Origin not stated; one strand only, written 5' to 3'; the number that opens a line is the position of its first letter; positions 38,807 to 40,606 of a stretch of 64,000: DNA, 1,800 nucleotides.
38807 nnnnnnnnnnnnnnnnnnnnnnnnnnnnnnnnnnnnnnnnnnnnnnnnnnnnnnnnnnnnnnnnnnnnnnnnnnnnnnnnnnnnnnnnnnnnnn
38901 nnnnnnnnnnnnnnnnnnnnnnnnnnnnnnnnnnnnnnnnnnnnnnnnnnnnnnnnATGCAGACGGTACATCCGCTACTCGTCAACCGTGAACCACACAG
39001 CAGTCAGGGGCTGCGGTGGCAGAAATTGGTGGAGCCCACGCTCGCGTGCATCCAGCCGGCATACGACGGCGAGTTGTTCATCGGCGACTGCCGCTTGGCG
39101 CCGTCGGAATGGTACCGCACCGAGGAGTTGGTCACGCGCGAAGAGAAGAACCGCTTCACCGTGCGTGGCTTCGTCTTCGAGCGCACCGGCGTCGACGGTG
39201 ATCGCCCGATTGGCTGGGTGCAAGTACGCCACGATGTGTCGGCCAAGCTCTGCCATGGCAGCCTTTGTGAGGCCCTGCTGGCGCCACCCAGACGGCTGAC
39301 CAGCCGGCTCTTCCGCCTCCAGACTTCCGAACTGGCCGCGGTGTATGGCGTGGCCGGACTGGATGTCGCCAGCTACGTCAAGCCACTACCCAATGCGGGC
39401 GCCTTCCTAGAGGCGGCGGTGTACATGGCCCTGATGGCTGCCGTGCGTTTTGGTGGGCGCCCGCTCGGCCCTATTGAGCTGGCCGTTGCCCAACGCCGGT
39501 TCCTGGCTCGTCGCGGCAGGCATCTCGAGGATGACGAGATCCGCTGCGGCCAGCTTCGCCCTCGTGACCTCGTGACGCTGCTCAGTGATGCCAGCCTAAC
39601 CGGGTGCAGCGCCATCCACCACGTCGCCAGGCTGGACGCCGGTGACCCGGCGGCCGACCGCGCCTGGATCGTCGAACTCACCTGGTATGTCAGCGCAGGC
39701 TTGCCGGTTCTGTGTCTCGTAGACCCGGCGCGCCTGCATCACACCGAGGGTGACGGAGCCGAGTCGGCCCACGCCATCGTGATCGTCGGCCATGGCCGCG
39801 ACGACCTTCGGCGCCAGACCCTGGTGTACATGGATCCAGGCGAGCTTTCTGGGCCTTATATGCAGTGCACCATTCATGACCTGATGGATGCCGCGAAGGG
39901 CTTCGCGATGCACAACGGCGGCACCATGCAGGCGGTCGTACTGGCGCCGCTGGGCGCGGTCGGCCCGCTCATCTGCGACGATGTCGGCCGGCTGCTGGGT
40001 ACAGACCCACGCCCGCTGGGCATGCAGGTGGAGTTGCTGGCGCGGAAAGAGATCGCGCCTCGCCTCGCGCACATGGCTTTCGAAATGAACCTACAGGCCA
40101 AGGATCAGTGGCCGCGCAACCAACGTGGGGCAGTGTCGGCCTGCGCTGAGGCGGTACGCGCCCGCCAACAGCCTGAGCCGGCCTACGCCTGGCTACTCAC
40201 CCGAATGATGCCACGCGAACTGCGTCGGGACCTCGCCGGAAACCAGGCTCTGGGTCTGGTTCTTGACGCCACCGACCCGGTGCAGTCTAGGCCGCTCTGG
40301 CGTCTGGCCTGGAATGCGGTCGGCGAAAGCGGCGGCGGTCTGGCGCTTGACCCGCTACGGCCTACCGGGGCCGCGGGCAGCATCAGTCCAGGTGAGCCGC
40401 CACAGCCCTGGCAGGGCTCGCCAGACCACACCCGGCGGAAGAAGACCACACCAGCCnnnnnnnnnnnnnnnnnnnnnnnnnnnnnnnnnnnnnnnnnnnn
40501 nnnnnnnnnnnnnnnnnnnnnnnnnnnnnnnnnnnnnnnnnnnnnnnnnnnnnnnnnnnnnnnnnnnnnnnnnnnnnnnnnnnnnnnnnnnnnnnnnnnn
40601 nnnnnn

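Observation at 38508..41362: Strong-promoter locus: small acidic ORF plus an 801-aa fusion of an unknown Cys/His domain with a xylose-isomerase-like TIM barrel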

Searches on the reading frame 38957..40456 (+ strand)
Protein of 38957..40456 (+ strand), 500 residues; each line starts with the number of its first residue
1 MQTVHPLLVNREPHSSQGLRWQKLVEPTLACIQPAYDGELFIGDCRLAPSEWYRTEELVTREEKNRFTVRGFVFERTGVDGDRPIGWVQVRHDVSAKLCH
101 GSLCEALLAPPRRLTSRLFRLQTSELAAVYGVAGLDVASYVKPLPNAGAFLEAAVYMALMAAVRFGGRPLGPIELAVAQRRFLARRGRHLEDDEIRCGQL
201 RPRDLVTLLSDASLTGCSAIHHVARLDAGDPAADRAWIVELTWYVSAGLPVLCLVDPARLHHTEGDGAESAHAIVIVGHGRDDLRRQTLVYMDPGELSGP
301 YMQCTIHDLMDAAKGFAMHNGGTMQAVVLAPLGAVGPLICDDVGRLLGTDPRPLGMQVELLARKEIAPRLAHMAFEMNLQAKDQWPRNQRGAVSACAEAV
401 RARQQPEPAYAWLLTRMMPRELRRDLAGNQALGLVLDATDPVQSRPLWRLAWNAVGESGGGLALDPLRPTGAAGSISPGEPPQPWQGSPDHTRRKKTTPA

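Call 23: search_protein_representatives(protein=window:38957-40456:+)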
Query: 500 residues. Proteins with E-value up to 0.001 (for the whole library): 20; up to 1e-10: 11; up to 1e-30: 1. The best 20 are listed.
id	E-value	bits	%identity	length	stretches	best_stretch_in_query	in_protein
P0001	0.0e+00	1147.2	100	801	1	1-500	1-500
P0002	4.1e-30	121.6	33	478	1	30-342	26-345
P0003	2.4e-29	119.1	33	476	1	25-417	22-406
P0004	6.0e-28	114.5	29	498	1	26-429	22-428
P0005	7.7e-28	114.1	31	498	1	28-458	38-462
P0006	1.6e-21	93.3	30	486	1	31-373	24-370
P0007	4.9e-20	88.4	31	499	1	32-322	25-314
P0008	4.6e-16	75.3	29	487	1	29-337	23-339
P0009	2.7e-12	62.8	32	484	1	27-373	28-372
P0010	9.5e-12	61.0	28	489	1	36-441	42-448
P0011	5.0e-11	58.7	29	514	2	103-424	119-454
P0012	1.4e-09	53.9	34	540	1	29-332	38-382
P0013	2.5e-09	53.0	30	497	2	30-197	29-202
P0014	1.2e-08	50.8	33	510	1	83-334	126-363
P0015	4.1e-08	49.1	26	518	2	32-176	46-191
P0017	5.0e-06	42.2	31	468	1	48-367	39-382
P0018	9.7e-06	41.2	35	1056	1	103-281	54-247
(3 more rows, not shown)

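Call 27: find_homologous_proteins(query=A2, max_evalue=0.001)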
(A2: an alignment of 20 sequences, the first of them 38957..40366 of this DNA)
Query A2 (20 sequences) (470 aa, profile of the alignment): 3 proteins with E <= 0.001 among 8000 candidates.
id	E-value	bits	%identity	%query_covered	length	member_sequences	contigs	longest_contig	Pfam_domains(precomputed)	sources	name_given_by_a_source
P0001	2.2e-114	401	100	100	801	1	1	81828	PF01261.31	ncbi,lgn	-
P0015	8.9e-113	396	24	60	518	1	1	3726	-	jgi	-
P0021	5.9e-4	37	26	15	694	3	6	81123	-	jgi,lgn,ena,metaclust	metaclust:\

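Call 29: find_encoding_contigs(protein=P0015, flank=10000)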
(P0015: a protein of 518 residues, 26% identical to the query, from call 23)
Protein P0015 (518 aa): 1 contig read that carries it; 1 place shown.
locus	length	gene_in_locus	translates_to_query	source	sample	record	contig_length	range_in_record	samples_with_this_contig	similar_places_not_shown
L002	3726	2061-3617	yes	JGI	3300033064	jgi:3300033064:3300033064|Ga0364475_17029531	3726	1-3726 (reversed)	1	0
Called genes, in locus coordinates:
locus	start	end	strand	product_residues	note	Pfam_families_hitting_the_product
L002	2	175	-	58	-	?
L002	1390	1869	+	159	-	-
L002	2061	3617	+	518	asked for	-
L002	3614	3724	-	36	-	?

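Call 32: find_related_loci(query=A3, collection=genome_contigs, flank=10000)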
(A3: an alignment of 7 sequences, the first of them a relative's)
Query A3 (498 aa) in genome_contigs; peptide patterns used: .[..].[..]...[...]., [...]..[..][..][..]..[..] (x = any residue, [..] = any of these).
39 stretches matched a pattern; 1 encode a relative of the query (tblastn E <= 1e-3); 1 distinct loci.
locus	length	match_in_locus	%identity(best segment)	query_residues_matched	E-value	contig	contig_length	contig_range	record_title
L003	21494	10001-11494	100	1-498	0e+0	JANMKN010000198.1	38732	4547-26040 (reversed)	MAG: Abditibacteriaceae bacterium isolate OTE_64_metabat_168 OTE_64_k141_4988104, whole genome shotgun sequence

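Call 35: search_protein_families(library=pfam, proteins=[L003:11494-13170:+, L003:9464-9685:+, L003:7075-9057:+, L003:5896-6987:+, L003:13627-14505:+, L002:1390-1866:+, P0018, P0021], max_evalue=0.1)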
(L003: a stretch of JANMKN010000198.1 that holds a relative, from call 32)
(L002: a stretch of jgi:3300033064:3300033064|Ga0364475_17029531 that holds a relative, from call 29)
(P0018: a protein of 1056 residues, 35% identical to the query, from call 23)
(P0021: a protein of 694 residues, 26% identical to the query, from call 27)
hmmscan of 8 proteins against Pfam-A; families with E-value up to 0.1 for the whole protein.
L003:11494-13170:+ (559 aa): 2 families
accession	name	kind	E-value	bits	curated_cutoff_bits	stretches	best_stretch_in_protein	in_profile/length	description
PF00211.25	Guanylate_cyc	-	6.6e-08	32.8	21.9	1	371-527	6-156/183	Adenylate and Guanylate cyclase catalytic domain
PF01261.30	AP_endonuc_2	-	1.7e-05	25.1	31.1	1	69-281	21-189/249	Xylose isomerase-like TIM barrel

L003:9464-9685:+ (74 aa): 0 families

L003:7075-9057:+ (661 aa): 0 families

L003:5896-6987:+ (364 aa): 1 family
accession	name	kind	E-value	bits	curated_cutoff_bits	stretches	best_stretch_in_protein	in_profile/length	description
PF13814.12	Replic_Relax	-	1.2e-21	78.1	25.3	1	74-292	5-181/191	Replication-relaxation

L003:13627-14505:+ (293 aa): 2 families
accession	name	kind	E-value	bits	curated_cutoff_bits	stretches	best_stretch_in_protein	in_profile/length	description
PF04909.20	Amidohydro_2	-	1.4e-53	183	26.4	1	22-293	1-289/289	Amidohydrolase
PF20749.2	DUF6833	-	0.038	14.1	26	0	73-98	22-47/57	Domain of unknown function (DUF6833)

L002:1390-1866:+ (159 aa): 1 family
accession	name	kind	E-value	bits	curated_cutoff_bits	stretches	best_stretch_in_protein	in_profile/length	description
PF20098.4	DUF6488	-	0.071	13.5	27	0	47-124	31-104/110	Family of unknown function (DUF6488)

P0018 (1056 aa): 1 family
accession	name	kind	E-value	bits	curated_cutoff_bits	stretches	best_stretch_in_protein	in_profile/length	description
PF00211.25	Guanylate_cyc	-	0.039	14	21.9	1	859-1031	5-158/183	Adenylate and Guanylate cyclase catalytic domain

P0021 (694 aa): 0 families

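Call 38: predict_structure(alignment_id=A2)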
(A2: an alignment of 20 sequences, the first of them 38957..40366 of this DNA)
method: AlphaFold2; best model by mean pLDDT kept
length: 470 residues; sequences in the alignment: 20
mean_pLDDT: 79.5   pTM: 0.84
mean pLDDT of the five models: 79.5, 78.6, 77.9, 76.7, 76.6
residues with pLDDT >= 90: 150; 70-90: 208; 50-70: 76; < 50: 36
segments of 3 or more residues with pLDDT < 50: 1-12, 94-100, 454-461, 467-470
pLDDT, mean of each block of 10 residues (from residue 1): 40 61 87 94 87 72 73 88 91 47 81 92 87 89 80 93 90 86 81 75 88 89 73 84 91 94 74 93 90 91 94 90 89 78 66 72 91 72 70 86 82 78 53 82 73 49 48
secondary structure, 60 per line:
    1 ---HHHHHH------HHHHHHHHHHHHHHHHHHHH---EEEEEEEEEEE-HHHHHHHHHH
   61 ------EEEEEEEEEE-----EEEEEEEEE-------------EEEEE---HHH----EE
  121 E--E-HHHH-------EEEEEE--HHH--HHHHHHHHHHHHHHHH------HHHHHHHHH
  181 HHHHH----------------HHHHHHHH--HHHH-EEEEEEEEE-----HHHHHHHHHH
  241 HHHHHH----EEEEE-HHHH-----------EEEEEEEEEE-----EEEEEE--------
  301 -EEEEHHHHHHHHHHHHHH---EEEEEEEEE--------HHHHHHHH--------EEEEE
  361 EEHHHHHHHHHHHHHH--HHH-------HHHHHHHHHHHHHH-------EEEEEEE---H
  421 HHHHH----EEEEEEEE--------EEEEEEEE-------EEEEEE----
elements in order: H4-9 H16-35 E39-49 H51-60 E67-76 E82-90 E104-108 E119-121 H126-129 E137-142 H150-165 H172-185 H202-209 H212-215 E217-225 H231-246 E251-255 H257-260 E272-281 E287-292 E302-305 H306-319 E323-331 H340-347 E356-362 H363-376 H389-402 E410-416 H420-425 E430-437 E446-453 E461-466

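Call 46: search_protein_families(library=pfam, proteins=[L002:1351-1866:+], max_evalue=0.1)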
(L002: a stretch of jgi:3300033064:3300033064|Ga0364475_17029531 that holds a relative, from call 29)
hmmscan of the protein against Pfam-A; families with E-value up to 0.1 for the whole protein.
L002:1351-1866:+ (172 aa): 1 family
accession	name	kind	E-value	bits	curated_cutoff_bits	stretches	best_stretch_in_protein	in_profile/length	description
PF20098.4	DUF6488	-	0.085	13.2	27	0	60-137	31-104/110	Family of unknown function (DUF6488)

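Call 56: find_encoding_contigs(protein=P0018, flank=10000)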
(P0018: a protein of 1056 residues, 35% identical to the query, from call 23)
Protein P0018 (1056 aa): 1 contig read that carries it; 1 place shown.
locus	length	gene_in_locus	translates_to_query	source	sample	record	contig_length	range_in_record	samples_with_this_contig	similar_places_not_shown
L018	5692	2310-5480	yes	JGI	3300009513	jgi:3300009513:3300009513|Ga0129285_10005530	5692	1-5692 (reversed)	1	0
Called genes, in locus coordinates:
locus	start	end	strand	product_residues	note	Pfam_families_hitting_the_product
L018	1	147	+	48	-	?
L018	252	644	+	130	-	-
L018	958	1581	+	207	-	PF07883:Cupin_2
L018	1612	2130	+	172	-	-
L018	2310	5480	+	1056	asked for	-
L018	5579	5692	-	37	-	?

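Call 57: find_encoding_contigs(protein=P0002, flank=10000)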
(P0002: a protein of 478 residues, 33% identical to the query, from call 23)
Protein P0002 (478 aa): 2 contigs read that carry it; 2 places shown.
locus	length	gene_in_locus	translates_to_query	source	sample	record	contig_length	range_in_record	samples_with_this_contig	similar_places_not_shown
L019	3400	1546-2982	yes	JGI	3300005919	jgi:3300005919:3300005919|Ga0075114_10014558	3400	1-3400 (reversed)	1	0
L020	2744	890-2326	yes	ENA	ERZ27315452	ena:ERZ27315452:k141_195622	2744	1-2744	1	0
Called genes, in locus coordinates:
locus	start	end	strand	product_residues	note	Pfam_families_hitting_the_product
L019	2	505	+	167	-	?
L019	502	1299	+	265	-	PF04909:Amidohydro_2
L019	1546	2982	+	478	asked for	-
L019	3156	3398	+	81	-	?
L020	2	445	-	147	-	?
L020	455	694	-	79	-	-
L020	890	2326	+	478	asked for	-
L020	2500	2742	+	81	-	?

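Call 58: find_encoding_contigs(protein=P0003, flank=10000)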
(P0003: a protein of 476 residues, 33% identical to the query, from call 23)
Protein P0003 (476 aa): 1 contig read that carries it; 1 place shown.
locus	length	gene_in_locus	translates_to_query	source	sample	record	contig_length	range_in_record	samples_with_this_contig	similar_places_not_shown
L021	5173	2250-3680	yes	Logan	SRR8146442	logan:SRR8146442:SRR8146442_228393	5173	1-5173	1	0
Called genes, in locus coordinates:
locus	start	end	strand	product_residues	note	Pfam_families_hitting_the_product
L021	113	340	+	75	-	PF18818:MPTase-PolyVal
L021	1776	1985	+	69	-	-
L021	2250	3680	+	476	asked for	-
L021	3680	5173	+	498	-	?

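Call 59: find_encoding_contigs(protein=P0005, flank=10000)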
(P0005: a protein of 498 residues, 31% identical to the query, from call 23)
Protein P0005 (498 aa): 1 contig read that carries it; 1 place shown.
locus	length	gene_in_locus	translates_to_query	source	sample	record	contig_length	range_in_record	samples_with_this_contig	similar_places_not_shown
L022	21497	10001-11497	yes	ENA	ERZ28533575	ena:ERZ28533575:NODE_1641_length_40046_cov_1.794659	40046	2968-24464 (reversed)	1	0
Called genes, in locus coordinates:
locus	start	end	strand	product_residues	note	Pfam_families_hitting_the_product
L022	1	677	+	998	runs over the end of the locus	PF13620:CarboxypepD_reg, PF13715:CarbopepD_reg_2 (faint), PF25183:OMP_b-brl_4, PF00593:TonB_dep_Rec_b-barrel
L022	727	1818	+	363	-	PF00149:Metallophos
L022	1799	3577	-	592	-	PF00070:Pyr_redox (weak), PF00890:FAD_binding_2, PF01266:DAO (weak), PF01494:FAD_binding_3 (faint), PF07992:Pyr_redox_2 (weak), PF12831:FAD_oxidored (weak), PF13450:NAD_binding_8, PF01593:Amino_oxidase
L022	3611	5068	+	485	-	PF01011:PQQ (faint), PF13360:PQQ_2, PF13202:EF-hand_5 (faint), PF13570:Beta-prop_ACSF4 (faint), PF00036:EF-hand_1 (faint), PF13405:EF-hand_6 (faint), PF13360:PQQ_2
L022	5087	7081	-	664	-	PF13431:TPR_17 (faint), PF24575:TPR_Slam (faint), PF13371:TPR_9 (faint), PF13432:TPR_16 (weak), PF23914:TPR_CcmH_CycH (faint), PF13414:TPR_11, PF13432:TPR_16 (weak), PF14559:TPR_19 (weak), +5 more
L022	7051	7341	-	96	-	-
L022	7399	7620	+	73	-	-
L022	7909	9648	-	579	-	PF10592:AIPR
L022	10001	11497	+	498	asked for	-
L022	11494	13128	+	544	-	PF01261:AP_endonuc_2 (weak)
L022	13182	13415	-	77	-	-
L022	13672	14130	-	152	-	-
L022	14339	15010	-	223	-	-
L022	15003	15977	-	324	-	PF01494:FAD_binding_3, PF21274:Rng_hyd_C (faint)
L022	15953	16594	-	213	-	PF07992:Pyr_redox_2 (weak), PF01494:FAD_binding_3, PF00070:Pyr_redox (faint), PF01266:DAO (weak), PF12831:FAD_oxidored (weak), PF13450:NAD_binding_8 (weak)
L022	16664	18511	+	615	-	PF01946:Thi4 (faint), PF01266:DAO (weak), PF01593:Amino_oxidase, PF13450:NAD_binding_8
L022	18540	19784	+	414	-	PF07995:GSDH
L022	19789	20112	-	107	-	PF05016:ParE_toxin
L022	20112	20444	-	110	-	PF03693:ParD_antitoxin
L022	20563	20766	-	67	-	PF00578:AhpC-TSA, PF08534:Redoxin (weak)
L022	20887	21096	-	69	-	PF08534:Redoxin, PF00578:AhpC-TSA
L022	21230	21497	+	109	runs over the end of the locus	PF09907:HigB_toxin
